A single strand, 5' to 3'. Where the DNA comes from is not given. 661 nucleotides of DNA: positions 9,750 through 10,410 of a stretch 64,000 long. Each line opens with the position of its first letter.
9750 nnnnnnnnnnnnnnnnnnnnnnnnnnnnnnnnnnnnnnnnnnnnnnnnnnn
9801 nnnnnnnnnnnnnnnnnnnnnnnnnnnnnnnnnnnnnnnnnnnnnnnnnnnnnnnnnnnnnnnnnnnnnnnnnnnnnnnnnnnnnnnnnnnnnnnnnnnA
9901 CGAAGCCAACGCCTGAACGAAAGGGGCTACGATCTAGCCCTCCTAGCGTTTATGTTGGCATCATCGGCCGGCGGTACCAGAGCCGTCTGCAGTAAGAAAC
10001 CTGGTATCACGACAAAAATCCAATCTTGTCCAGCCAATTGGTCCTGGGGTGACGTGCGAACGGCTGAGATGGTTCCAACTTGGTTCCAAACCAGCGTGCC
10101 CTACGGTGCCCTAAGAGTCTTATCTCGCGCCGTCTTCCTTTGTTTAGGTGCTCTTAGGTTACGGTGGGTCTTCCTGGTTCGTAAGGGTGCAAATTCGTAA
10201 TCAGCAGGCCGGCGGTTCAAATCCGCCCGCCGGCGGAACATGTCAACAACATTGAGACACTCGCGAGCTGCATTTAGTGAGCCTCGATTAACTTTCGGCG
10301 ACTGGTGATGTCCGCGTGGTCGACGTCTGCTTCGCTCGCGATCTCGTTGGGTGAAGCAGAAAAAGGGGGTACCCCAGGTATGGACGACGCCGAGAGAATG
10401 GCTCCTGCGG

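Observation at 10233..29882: Three near-identical 1715-bp copies of a two-ORF IS3-like element, consistent with a recent transposition burst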

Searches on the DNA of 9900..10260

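Call 50: search_rna_families(source=window, start=9900, end=10260, threshold=evalue, max_evalue=1)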
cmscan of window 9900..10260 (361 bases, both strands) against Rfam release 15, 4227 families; matches with E-value up to 1: 1.
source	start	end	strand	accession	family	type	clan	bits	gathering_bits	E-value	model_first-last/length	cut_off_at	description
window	10148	10193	+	RF00927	mir-582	Gene; miRNA;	-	19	84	0.37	1-83/83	no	mir-582 microRNA precursor family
